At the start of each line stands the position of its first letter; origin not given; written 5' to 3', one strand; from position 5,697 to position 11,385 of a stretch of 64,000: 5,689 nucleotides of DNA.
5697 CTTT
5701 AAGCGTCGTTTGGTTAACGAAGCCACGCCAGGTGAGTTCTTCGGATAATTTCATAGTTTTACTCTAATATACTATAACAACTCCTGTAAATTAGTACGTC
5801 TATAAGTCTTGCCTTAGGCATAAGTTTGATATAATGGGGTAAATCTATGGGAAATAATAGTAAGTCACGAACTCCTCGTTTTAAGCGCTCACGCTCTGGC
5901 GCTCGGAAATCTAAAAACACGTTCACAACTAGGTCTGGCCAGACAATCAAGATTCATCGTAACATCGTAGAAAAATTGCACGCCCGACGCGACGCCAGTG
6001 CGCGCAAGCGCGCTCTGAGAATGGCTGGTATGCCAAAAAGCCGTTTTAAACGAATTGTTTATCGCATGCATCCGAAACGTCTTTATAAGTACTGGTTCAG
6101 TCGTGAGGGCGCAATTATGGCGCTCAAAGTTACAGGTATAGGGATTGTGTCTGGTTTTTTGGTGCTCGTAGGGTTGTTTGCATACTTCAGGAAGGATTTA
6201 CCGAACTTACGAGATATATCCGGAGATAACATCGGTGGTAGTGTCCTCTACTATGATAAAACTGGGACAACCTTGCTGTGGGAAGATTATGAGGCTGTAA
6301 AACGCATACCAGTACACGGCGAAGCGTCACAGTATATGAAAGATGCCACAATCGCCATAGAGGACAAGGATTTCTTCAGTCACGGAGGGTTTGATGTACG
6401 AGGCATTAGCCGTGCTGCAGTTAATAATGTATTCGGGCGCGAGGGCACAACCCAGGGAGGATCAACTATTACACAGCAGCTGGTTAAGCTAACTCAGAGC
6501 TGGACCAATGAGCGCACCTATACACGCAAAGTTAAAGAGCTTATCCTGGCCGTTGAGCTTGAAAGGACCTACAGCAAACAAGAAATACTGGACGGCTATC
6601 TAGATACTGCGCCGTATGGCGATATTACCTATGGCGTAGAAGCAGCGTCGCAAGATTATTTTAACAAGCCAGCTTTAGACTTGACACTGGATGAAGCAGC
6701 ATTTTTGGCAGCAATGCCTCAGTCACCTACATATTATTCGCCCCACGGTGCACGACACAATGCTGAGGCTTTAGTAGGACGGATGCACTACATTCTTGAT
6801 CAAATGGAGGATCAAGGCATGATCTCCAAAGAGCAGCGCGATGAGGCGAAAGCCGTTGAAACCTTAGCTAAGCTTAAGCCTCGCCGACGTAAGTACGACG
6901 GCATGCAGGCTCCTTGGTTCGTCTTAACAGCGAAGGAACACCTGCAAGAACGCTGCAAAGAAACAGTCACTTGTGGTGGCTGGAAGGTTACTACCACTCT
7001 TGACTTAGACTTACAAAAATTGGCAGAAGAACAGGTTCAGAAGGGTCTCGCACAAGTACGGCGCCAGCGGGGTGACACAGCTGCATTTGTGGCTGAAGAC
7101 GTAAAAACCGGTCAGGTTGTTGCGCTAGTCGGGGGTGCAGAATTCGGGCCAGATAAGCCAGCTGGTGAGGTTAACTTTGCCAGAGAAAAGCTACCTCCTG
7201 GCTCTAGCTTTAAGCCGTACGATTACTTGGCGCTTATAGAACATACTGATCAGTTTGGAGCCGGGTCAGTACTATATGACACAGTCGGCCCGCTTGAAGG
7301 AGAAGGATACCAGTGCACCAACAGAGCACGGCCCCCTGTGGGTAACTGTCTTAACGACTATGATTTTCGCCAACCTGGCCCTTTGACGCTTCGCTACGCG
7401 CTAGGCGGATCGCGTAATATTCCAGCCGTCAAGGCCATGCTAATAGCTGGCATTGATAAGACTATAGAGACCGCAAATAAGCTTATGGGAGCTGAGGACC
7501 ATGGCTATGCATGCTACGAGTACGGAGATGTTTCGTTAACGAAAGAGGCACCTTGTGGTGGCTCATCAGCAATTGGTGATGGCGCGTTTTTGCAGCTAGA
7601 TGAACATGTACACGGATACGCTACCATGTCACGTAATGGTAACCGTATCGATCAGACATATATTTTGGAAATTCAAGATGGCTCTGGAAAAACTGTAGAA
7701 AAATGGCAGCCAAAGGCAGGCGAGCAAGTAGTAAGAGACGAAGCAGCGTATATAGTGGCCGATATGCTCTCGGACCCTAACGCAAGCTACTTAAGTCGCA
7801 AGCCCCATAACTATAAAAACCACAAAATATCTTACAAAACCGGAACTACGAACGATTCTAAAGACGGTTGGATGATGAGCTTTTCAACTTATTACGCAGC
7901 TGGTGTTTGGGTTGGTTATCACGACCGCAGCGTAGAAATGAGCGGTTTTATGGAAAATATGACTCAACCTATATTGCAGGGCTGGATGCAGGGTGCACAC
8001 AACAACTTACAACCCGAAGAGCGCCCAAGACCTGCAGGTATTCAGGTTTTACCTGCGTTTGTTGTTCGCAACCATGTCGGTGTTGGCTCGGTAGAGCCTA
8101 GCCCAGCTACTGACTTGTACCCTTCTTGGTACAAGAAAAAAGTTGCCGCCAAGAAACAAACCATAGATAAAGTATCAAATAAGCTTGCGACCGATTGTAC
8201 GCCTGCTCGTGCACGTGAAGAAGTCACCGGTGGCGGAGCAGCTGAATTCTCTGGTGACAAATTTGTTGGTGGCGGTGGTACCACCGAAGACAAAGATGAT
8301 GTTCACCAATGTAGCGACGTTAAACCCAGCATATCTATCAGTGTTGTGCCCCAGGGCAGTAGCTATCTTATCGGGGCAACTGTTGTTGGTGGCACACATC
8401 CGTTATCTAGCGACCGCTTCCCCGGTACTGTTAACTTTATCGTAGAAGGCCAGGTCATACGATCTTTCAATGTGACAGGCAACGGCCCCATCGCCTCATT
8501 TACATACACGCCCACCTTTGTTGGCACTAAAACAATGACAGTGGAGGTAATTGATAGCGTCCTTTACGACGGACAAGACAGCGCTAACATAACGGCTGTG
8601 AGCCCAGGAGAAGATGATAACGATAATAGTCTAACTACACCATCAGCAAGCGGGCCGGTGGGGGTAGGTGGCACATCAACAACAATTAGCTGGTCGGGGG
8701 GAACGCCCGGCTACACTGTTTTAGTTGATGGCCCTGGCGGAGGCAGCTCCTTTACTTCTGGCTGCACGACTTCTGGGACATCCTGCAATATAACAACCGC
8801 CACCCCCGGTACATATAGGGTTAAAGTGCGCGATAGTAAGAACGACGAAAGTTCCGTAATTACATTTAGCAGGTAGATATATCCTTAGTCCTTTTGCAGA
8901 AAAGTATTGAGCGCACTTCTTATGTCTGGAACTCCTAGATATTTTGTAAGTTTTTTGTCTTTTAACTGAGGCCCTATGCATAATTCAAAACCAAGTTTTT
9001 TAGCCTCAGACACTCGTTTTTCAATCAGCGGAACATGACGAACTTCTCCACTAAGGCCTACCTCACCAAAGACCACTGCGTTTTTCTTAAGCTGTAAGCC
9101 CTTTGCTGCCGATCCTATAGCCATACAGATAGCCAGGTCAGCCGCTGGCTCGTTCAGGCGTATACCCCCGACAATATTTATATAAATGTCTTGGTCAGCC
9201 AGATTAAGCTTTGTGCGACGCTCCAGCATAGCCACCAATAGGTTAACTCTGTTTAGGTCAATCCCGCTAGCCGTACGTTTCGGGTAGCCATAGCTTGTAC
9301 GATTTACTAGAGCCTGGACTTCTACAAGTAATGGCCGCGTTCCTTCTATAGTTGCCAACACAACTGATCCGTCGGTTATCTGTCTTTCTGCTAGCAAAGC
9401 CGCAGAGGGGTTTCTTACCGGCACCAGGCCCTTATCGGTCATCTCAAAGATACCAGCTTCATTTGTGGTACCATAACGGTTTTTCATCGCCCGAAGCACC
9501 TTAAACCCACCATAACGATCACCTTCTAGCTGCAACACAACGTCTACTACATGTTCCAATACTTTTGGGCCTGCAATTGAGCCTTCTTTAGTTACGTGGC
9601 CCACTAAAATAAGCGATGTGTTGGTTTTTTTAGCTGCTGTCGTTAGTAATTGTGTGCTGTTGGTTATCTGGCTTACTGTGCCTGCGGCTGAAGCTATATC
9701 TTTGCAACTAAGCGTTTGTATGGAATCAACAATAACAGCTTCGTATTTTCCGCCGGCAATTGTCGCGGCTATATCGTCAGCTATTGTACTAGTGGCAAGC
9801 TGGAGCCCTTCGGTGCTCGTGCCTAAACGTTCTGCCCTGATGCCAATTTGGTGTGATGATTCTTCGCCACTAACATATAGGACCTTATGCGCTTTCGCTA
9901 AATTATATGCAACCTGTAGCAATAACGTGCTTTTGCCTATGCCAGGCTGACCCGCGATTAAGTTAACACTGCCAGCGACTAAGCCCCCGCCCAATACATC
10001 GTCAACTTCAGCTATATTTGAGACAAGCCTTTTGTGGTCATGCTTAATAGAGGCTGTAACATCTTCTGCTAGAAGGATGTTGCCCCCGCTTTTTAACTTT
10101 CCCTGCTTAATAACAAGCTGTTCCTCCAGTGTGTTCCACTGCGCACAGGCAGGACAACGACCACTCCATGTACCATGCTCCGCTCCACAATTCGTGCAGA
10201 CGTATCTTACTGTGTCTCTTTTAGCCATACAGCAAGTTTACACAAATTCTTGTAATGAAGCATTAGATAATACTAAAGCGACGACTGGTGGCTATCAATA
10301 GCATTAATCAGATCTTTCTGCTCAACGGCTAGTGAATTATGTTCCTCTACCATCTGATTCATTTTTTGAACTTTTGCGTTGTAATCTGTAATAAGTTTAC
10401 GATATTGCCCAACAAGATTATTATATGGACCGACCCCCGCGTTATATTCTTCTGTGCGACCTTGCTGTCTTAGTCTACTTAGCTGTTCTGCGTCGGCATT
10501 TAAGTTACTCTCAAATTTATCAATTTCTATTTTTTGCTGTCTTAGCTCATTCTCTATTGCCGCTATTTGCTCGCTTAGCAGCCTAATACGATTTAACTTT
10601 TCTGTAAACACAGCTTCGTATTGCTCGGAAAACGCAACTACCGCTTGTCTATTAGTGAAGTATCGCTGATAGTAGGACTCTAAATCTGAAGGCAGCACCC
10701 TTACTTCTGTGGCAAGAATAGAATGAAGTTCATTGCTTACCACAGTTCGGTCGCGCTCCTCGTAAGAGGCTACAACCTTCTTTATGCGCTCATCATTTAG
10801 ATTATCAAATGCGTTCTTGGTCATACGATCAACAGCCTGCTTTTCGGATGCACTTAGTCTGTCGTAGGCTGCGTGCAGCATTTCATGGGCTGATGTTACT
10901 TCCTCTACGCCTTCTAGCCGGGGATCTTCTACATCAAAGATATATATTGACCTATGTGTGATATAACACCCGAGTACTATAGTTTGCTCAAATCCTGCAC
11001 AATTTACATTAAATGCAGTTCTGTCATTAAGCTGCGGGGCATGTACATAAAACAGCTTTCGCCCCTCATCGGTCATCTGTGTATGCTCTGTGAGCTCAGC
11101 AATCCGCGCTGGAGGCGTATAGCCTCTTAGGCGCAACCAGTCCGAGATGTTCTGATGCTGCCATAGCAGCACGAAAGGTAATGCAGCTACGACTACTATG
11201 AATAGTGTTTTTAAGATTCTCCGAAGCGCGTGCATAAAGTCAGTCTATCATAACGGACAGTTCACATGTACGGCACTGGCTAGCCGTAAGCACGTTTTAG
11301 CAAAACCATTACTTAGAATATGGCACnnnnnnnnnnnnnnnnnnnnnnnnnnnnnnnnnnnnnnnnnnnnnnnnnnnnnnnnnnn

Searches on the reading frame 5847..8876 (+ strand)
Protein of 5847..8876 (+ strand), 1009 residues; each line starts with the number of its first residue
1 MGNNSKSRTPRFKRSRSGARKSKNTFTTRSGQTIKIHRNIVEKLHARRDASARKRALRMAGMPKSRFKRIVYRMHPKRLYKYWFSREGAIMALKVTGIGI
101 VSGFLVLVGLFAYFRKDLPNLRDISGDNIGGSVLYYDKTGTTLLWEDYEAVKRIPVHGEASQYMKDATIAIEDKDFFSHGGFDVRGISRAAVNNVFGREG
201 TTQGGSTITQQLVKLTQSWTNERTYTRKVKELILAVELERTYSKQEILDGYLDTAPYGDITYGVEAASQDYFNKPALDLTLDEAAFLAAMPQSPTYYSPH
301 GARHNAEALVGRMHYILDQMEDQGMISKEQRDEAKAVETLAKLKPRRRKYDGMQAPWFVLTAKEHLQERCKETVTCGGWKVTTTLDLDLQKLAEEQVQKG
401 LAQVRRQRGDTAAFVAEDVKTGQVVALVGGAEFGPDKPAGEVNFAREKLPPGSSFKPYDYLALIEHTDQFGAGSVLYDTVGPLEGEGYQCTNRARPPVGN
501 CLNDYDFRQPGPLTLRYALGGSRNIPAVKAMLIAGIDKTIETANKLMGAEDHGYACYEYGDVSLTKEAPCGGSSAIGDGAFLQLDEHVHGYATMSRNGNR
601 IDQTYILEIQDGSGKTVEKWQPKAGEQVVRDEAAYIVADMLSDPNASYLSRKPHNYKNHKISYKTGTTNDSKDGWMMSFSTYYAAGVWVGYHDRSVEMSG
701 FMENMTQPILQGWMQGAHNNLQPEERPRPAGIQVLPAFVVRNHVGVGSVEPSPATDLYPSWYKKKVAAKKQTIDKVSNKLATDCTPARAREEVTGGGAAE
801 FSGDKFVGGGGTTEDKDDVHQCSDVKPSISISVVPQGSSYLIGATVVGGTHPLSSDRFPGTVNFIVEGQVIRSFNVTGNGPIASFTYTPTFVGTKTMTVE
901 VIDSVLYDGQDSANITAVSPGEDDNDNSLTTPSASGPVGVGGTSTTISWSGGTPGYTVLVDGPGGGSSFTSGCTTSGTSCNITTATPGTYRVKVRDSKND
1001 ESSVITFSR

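Call 6: search_protein_families(library=ncbifam, proteins=[window:5847-8876:+])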
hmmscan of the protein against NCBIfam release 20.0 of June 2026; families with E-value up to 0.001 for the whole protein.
window:5847-8876:+ (1009 aa): 14 families
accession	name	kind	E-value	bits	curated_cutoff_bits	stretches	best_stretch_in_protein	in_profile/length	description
TIGR02074.1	PBP_1a_fam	subfamily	6e-116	388.3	508.75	1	159-719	9-534/535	PBP1A family penicillin-binding protein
TIGR02073.1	PBP_1c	equivalog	7.2e-85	286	494.2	1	133-782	12-607/728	penicillin-binding protein 1C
NF051885.1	tranpepglycosPbpC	equivalog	1.3e-81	275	900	1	104-725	25-601/632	multimodular transpeptidase-transglycosylase PbpC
TIGR02071.1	PBP_1b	equivalog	3.4e-62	210.6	717.75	1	160-693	155-659/729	penicillin-binding protein 1B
NF038272.1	strep_PBP1A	exception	8.3e-61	206.1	1075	1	100-734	19-647/658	penicillin-binding protein PBP1A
NF008643.0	PRK11636.1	equivalog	6.9e-58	196.6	1263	3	99-401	14-307/850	peptidoglycan glycosyltransferase/peptidoglycan DD-transpeptidase MrcA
NF038274.1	strep_PBP1B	exception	2.1e-51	175.2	1225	2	152-338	81-277/745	penicillin-binding protein PBP1B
NF038276.1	strep_PBP2A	exception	1.8e-49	168.7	1100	1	159-693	103-610/716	penicillin-binding protein PBP2A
NF008414.0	PRK11240.1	equivalog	2.7e-47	161.3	1121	1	139-709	49-556/774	peptidoglycan glycosyltransferase PbpC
NF007061.0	PRK09506.1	equivalog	2.2e-46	158.1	1120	1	164-693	223-723/825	bifunctional glycosyl transferase/transpeptidase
NF011423.0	PRK14850.1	equivalog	4.9e-40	137.6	1275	1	164-692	169-668/764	penicillin-binding protein 1b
TIGR02070.1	mono_pep_trsgly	equivalog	5.8e-37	127.3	182.65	1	159-322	62-220/224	monofunctional biosynthetic peptidoglycan transglycosylase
NF010008.0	PRK13481.1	equivalog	1.7e-34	119.3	270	1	160-334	88-263/269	glycosyltransferase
TIGR03423.1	pbp2_mrdA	equivalog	9.9e-06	24.4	455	1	362-437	210-275/593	penicillin-binding protein 2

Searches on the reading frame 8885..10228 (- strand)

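Call 6: search_protein_families(library=ncbifam, proteins=[window:8885-10228:-])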
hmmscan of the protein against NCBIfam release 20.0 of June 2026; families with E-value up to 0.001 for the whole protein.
window:8885-10228:- (447 aa): 23 families
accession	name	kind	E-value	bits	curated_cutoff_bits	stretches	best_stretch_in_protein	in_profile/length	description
TIGR00416.1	sms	equivalog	2.3e-153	511.2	403.05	1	1-426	1-436/454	DNA repair protein RadA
TIGR02902.1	spore_lonB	equivalog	5.4e-13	48.4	723.3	1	328-425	409-506/531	ATP-dependent protease LonB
TIGR02903.1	spore_lon_C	equivalog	5.7e-11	41.6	678.8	1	332-428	497-593/615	Lon family ATP-dependent protease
TIGR02237.1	recomb_radB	equivalog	2.2e-10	40.8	172.4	1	75-268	1-209/210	DNA repair and recombination protein RadB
TIGR03881.1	KaiC_arch_4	hypoth_equivalog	6.8e-10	39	247.8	1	66-160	1-80/231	KaiC domain-containing protein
NF006799.0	PRK09302.1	equivalog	1.2e-09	37.2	408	1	62-136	249-324/515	circadian clock protein KaiC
TIGR03600.1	phage_DnaB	exception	5.5e-09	35.5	498.65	1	70-211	179-313/421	phage replicative helicase, DnaB family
NF052589.1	ArlH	equivalog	1.7e-08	34.4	215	1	74-125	8-60/229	archaellum protein ArlH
TIGR03877.1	thermo_KaiC_1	hypoth_equivalog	2.9e-08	33.5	307.25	1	66-133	2-70/238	KaiC domain-containing protein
NF006861.0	PRK09361.1-1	equivalog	4.1e-08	33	278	1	68-126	5-64/235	DNA repair and recombination protein RadB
TIGR03880.1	KaiC_arch_3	hypoth_equivalog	4.2e-08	33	249.45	1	72-137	2-68/224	KaiC domain-containing protein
NF004723.0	PRK06067.1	subfamily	9e-07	28.6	194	1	65-131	12-80/243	flagellar accessory protein FlaH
NF006606.0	PRK09165.1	equivalog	1.1e-05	24.2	540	1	68-122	200-253/497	replicative DNA helicase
TIGR00764.1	lon_rel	equivalog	1.7e-05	23.6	516.6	1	326-421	465-561/608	ATP-dependent protease LonB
NF006320.0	PRK08533.1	equivalog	2.7e-05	23.9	215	1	74-122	12-61/230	flagellar accessory protein FlaH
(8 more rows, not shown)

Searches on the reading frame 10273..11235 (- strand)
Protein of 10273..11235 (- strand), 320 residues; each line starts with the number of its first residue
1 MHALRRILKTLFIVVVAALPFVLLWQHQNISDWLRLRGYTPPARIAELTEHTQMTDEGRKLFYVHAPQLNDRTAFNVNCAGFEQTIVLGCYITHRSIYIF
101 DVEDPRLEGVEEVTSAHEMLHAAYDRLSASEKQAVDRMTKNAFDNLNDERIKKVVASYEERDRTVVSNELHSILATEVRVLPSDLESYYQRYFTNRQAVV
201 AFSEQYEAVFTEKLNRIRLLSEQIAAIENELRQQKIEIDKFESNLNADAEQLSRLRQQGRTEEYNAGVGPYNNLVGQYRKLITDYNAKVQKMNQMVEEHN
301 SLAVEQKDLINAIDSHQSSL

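Call 6: search_protein_families(library=ncbifam, proteins=[window:10273-11235:-])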
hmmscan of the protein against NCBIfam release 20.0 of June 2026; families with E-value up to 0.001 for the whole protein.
window:10273-11235:- (320 aa): 0 families

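Call 14: search_protein_families(library=pfam, max_evalue=0.000001, proteins=[window:10273-11235:-])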
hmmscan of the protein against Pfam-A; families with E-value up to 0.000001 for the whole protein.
window:10273-11235:- (320 aa): 0 families

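Call 30: search_protein_families(library=pfam, max_evalue=10, proteins=[window:10273-11235:-])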
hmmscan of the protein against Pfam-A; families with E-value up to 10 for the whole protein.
window:10273-11235:- (320 aa): 14 families
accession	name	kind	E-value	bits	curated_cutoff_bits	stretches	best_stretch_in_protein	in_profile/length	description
PF16740.10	SKA2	-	0.021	15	30.1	1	279-315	41-77/110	Spindle and kinetochore-associated protein 2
PF20452.3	Calmod_bind_C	-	0.061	13.9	24.2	1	123-148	33-58/62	Calmodulin binding protein C-terminal domain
PF06657.18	Cep57_MT_bd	-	0.11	13.5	31.3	1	220-253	13-46/77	Centrosome microtubule-binding domain of Cep57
PF05002.20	SGS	-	0.11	13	23.9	1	128-182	19-73/82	SGS domain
PF21962.1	DUF6924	-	0.26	12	24.4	1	129-248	28-123/129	Domain of unknown function (DUF6924)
PF18363.6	PI_PP_I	-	0.28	11.8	28.5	1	184-257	7-76/94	Phosphoinositide phosphatase insertion domain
PF07303.18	Occludin_ELL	-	0.37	12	31.2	1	204-254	11-61/101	Occludin homology domain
PF01519.22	DUF16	-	0.38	11.7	40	1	190-259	17-82/104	Protein of unknown function DUF16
PF24487.1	NDC80_loop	-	0.43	10.6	27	1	177-257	84-164/233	Kinetochore protein NDC80 loop region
PF04012.17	PspA_IM30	-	0.73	9.8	33.9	1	196-260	72-136/220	PspA/IM30 family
PF22690.1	FAS_AT_central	-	1.5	9.3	25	1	211-236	47-72/84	Fatty acid synthase central AT domain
PF14362.11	DUF4407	-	2.6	7.7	31.3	1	204-297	126-198/297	Domain of unknown function (DUF4407)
PF13094.11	CENP-Q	-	4.2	7.9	28.5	1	205-257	33-83/162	CENP-Q, a CENPA-CAD centromere complex subunit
PF18035.6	Bap31_Bap29_C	-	9.7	6.8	30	0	118-130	25-37/52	Bap31/Bap29 cytoplasmic coiled-coil domain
